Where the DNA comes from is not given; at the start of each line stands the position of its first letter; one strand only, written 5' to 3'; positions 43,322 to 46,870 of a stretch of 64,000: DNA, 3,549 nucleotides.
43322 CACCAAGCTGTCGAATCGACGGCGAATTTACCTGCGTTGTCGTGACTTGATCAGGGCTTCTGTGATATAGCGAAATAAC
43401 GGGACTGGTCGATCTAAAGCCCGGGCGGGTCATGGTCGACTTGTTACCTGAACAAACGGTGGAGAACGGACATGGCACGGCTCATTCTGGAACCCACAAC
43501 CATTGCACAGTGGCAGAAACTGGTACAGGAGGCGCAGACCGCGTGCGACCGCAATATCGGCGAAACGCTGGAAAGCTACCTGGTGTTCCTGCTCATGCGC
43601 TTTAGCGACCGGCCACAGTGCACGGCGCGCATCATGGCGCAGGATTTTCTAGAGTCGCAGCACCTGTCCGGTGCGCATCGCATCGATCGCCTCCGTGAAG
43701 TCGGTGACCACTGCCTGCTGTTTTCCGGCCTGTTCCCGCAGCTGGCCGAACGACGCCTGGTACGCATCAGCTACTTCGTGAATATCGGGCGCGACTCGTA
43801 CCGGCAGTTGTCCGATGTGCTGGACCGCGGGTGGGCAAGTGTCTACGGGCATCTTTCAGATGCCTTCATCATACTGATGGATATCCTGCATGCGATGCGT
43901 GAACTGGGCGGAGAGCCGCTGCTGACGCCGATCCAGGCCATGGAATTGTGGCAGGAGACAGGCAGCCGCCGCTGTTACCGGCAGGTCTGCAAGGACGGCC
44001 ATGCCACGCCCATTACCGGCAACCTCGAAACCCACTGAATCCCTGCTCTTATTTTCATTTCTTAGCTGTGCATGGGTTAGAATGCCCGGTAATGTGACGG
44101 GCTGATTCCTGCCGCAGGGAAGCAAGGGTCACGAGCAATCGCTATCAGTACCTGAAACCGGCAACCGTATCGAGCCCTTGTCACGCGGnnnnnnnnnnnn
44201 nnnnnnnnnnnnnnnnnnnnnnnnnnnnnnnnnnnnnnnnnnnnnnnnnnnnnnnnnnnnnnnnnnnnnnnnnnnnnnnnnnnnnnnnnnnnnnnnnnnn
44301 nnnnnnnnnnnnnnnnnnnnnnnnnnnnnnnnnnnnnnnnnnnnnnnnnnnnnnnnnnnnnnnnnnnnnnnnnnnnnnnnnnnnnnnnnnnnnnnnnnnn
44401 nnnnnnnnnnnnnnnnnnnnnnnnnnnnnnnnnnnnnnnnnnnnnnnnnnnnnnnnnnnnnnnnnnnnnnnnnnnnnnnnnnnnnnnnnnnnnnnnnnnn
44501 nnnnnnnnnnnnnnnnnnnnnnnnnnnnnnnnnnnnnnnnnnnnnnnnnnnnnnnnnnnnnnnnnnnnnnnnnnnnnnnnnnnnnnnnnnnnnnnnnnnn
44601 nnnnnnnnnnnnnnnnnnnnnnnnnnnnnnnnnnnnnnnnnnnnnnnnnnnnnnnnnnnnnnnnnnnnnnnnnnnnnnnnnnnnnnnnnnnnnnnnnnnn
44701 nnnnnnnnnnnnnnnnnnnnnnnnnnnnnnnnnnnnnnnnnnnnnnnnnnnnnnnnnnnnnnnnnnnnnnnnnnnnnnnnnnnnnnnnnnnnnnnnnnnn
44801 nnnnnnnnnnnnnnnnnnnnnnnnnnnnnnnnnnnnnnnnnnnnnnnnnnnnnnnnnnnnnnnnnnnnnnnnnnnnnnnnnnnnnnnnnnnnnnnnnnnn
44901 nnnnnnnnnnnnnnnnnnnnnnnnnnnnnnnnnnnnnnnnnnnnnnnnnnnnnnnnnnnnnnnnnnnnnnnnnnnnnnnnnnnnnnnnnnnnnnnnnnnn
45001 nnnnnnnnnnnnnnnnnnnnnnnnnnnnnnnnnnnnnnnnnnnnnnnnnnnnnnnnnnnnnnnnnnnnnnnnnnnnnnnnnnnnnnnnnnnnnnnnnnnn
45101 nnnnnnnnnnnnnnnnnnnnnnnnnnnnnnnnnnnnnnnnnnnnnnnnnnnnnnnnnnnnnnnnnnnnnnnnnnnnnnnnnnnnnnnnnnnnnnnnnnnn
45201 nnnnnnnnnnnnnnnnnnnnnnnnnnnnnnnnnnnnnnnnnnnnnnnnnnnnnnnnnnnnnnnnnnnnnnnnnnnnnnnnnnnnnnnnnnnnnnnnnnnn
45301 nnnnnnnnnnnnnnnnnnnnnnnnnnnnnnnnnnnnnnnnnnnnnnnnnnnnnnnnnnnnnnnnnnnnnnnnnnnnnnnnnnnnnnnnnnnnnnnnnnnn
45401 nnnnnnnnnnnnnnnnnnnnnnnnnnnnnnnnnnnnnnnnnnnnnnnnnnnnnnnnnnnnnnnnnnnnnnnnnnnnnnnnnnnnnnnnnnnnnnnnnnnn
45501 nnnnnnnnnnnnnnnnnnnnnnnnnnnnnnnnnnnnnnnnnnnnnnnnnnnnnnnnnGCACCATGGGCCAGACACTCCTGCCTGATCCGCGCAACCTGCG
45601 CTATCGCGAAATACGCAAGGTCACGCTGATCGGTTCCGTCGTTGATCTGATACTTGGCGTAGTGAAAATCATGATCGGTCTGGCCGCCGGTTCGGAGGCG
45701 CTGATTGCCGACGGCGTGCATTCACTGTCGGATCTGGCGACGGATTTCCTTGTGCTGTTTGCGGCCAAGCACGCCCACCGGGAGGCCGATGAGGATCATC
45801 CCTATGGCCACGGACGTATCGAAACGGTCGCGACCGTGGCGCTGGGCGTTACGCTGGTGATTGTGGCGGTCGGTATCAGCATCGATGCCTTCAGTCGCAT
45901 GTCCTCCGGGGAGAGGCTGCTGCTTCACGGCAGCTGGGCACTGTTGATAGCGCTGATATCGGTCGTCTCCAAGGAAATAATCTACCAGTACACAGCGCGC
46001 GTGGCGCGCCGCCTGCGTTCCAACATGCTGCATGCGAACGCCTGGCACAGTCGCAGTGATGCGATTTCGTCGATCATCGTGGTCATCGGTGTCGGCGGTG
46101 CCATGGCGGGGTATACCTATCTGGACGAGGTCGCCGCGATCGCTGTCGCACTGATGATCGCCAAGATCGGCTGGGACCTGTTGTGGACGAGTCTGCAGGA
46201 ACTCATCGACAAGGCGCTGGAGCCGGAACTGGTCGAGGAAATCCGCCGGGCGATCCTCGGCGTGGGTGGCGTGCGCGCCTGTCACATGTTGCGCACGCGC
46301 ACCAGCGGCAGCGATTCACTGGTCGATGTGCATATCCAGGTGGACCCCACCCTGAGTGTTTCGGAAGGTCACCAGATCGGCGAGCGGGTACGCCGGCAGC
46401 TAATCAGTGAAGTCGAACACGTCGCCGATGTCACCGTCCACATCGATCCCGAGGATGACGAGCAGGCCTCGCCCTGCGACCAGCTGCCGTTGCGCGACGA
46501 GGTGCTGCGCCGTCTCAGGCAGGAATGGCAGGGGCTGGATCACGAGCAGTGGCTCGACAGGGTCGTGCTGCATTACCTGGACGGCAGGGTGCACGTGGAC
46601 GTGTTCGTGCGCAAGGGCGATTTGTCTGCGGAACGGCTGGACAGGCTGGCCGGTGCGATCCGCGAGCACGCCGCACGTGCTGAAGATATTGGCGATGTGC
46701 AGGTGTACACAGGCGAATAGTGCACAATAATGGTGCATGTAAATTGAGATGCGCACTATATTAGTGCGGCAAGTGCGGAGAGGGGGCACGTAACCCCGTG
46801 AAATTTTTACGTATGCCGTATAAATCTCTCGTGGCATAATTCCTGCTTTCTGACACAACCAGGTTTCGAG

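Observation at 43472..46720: A directly coupled MnmA-like PP-loop ATPase / TusA pair next to a CDF transporter with an extended C-terminus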

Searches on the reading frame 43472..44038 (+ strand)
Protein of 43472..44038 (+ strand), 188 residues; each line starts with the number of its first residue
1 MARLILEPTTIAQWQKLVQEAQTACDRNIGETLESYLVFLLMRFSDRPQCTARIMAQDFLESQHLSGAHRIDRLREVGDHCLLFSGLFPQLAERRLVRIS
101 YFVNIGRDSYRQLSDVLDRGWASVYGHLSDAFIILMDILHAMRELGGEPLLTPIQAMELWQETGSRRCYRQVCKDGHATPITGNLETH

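Call 3: search_protein_families(library=pfam, proteins=[window:43472-44038:+], max_evalue=0.01)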
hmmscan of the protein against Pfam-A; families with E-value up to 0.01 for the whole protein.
window:43472-44038:+ (188 aa): 0 families

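Call 4: search_protein_families(library=ncbifam, proteins=[window:43472-44038:+], max_evalue=0.01)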
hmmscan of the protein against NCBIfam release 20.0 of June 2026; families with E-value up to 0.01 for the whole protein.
window:43472-44038:+ (188 aa): 0 families

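Call 36: find_homologous_proteins(query=window:43472-44038:+, max_evalue=0.001)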
Query window:43472-44038:+ (188 aa): 618 proteins with E <= 0.001 among 741 candidates; the best 120 are listed.
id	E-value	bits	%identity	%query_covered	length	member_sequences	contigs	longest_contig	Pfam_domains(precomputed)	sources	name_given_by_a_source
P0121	6.0e-123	425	100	100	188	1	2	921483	-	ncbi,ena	-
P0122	2.2e-122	424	99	100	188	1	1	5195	-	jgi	jgi:hypothetical protein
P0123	1.1e-114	398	92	100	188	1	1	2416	-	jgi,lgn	-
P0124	1.4e-109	382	88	100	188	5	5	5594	-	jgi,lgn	-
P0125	6.6e-108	376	87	100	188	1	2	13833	-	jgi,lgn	-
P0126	6.9e-107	373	87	100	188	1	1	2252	-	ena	-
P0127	1.1e-104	366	86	100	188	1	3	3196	-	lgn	-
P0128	2.0e-104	365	85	100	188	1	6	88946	-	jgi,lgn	-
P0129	1.2e-103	362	84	100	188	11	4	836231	-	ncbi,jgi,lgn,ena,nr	ncbi:MAG TPA: hypothetical protein VM011_13880 [Gammaproteobacteria bacterium]|nr:hypothetical prote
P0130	1.1e-102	359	85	100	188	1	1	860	-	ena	-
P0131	4.2e-102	357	84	100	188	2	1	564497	-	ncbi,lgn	ncbi:MAG: hypothetical protein R3F42_03920 [Pseudomonadota bacterium]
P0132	1.2e-101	356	84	100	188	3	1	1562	-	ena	-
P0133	2.0e-99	349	83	100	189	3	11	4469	-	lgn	-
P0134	3.3e-96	338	79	100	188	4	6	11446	-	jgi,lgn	jgi:hypothetical protein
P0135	1.5e-95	336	78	100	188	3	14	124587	-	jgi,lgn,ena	jgi:hypothetical protein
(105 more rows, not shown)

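Call 47: predict_structure(alignment_id=A1)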
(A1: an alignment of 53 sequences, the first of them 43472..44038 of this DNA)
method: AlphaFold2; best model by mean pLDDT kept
length: 188 residues; sequences in the alignment: 53
mean_pLDDT: 57.1   pTM: 0.53
mean pLDDT of the five models: 57.1, 55.5, 54.7, 50.5, 46.5
residues with pLDDT >= 90: 0; 70-90: 8; 50-70: 138; < 50: 42
segments of 3 or more residues with pLDDT < 50: 1-8, 29-37, 43-46, 92-97, 179-188
pLDDT, mean of each block of 10 residues (from residue 1): 41 58 53 46 48 59 66 70 62 49 61 60 63 63 58 61 68 55 40
secondary structure, 60 per line:
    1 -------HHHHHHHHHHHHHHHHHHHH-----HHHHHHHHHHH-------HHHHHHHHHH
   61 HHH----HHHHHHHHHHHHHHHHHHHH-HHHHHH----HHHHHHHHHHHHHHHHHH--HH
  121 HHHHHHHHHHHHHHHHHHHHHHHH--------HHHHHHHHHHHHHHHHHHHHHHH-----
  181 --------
elements in order: H8-27 H33-43 H51-63 H68-87 H89-94 H99-116 H119-144 H153-175

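Call 69: search_protein_families(library=phrogs, proteins=[window:43472-44038:+], max_evalue=1)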
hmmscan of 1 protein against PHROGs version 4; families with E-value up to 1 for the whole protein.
window:43472-44038:+ (188 aa): 0 families

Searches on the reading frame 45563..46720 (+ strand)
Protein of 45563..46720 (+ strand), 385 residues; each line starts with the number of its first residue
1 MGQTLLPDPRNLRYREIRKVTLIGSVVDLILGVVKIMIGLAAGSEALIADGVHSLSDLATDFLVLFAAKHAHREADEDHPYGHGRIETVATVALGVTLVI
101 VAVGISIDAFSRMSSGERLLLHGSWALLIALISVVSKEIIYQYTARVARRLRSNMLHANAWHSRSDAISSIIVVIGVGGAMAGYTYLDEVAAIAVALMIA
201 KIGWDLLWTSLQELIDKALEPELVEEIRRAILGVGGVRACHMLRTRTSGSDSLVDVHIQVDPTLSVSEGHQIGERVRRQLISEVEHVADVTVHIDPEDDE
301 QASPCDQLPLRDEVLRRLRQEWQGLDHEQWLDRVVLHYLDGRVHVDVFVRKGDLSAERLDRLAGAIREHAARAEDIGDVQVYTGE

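Call 3: search_protein_families(library=pfam, proteins=[window:45563-46720:+], max_evalue=0.01)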
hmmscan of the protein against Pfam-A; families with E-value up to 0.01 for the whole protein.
window:45563-46720:+ (385 aa): 3 families
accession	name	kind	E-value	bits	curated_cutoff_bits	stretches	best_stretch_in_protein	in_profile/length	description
PF01545.26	Cation_efflux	-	3.7e-47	161.1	26.6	1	22-215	2-198/198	Cation efflux family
PF16916.11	ZT_dimer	-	1.2e-23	83.4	26.7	1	220-297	2-78/78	Dimerisation domain of Zinc Transporter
PF05940.17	NnrS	-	0.0074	16.1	28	1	79-205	130-240/371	NnrS protein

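Call 4: search_protein_families(library=ncbifam, proteins=[window:45563-46720:+], max_evalue=0.01)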
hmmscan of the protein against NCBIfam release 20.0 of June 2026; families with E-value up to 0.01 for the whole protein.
window:45563-46720:+ (385 aa): 10 families
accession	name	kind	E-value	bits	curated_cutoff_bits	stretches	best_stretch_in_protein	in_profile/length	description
TIGR01297.1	CDF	superfamily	2.2e-73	247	82.35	1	18-298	2-284/285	cation diffusion facilitator family transporter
NF033616.1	CDF_MamB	equivalog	2.6e-62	210.9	350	1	19-296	7-283/284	magnetosome biogenesis CDF transporter MamB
NF033615.1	CDF_MamM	equivalog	1.4e-57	195.2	350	1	18-296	9-288/290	magnetosome biogenesis CDF transporter MamM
NF052602.1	Zn_efflux_Cdf31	equivalog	2.6e-42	145.3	460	1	15-300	4-293/299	CDF family zinc efflux transporter Cdf31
NF052621.1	MngEfTpMntE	equivalog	4.9e-42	144.3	500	1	19-300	4-285/293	manganese efflux transporter MntE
NF050169.1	CatEfflxFieF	equivalog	5.4e-41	140.7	420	1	23-296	10-281/282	cation efflux pump FieF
NF040994.1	MamV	equivalog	2.3e-37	128.8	500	1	29-299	22-289/319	CDF transporter MamV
NF007064.0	PRK09509.1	equivalog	2.2e-36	125.4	447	1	16-297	8-287/300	CDF family cation-efflux transporter FieF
NF002923.0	PRK03557.1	equivalog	1e-22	80.8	408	1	22-281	22-277/313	CDF family zinc transporter ZitB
NF033827.1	CDF_efflux_DmeF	equivalog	1.5e-16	60.6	250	2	27-134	24-130/309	CDF family Co(II)/Ni(II) efflux transporter DmeF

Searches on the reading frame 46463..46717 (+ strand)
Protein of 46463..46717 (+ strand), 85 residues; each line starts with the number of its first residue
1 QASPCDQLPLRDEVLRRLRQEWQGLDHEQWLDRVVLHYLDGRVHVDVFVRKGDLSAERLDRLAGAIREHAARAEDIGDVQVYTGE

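Call 21: search_protein_families(library=pfam, proteins=[window:46463-46717:+], max_evalue=10)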
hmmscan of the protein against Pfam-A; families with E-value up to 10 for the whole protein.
seq(85 aa): 3 families
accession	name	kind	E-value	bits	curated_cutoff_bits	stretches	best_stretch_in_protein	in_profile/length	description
PF03460.22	NIR_SIR_ferr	-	0.0045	17.1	24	1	40-70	5-37/69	Nitrite/Sulfite reductase ferredoxin-like half domain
PF24064.2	HTH_NPRL3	-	0.016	15.5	27.2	1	35-69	26-60/62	GATOR1 complex protein NPRL3, C-terminal HTH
PF21848.1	DUF6907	-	0.026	15.5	26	1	42-76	73-110/116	Domain of unknown function (DUF6907)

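Call 74: search_solved_structures(query=A3, max_evalue=10, show_alignments=2)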
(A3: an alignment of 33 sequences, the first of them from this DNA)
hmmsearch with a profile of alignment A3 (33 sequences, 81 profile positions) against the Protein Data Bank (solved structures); distinct sequences matched with E-value up to 10: 1.
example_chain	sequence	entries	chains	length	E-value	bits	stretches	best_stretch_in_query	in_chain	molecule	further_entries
8e9g_G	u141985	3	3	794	0.55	13.7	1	30-54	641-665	NADH-quinone oxidoreductase subunit G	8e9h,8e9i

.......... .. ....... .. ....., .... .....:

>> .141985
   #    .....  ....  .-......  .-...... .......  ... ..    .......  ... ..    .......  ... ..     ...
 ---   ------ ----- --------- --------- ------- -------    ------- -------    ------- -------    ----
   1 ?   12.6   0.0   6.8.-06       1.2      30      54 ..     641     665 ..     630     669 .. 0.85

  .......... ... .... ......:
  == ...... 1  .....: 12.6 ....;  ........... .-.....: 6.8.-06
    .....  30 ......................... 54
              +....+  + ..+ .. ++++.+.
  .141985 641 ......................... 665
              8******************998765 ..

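Call 75: search_protein_families(library=pfam, alignment_id=A3, max_evalue=1)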
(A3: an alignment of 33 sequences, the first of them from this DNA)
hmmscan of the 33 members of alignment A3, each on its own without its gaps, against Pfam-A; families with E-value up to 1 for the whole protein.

A. member 1, seq(80 aa): 3 families
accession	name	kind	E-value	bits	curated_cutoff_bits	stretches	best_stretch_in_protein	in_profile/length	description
PF03460.22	NIR_SIR_ferr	-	0.0039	17.3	24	1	35-65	5-37/69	Nitrite/Sulfite reductase ferredoxin-like half domain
PF24064.2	HTH_NPRL3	-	0.015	15.7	27.2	1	30-64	26-60/62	GATOR1 complex protein NPRL3, C-terminal HTH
PF21848.1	DUF6907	-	0.021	15.8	26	1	36-71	72-110/116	Domain of unknown function (DUF6907)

B. families by the number of members that match (of 33 scanned): 16 families
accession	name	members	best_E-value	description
PF24064.2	HTH_NPRL3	4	0.015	GATOR1 complex protein NPRL3, C-terminal HTH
PF01883.24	FeS_assembly_P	2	0.0012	Iron-sulfur cluster assembly protein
PF03460.22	NIR_SIR_ferr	1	0.0039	Nitrite/Sulfite reductase ferredoxin-like half domain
PF00610.27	DEP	1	0.008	Domain found in Dishevelled, Egl-10, and Pleckstrin (DEP)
PF16916.11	ZT_dimer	1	0.011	Dimerisation domain of Zinc Transporter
PF21848.1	DUF6907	1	0.021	Domain of unknown function (DUF6907)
PF24035.1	DUF7344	1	0.03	Domain of unknown function (DUF7344)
PF19020.6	Ta1207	1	0.034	Ta1207 family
PF09860.14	DUF2087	1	0.057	Uncharacterized protein conserved in bacteria (DUF2087)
PF14674.12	FANCI_S1-cap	1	0.08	FANCI solenoid 1 cap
PF09391.15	DUF2000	1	0.084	Protein of unknown function (DUF2000)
PF20661.2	SutA-RBD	1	0.13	SutA RNAP-binding domain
PF19827.4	DUF6308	1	0.14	Family of unknown function (DUF6308)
PF19908.4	DUF6381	1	0.15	Family of unknown function (DUF6381)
PF09102.15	Exotox-A_target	1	0.16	Exotoxin A, targeting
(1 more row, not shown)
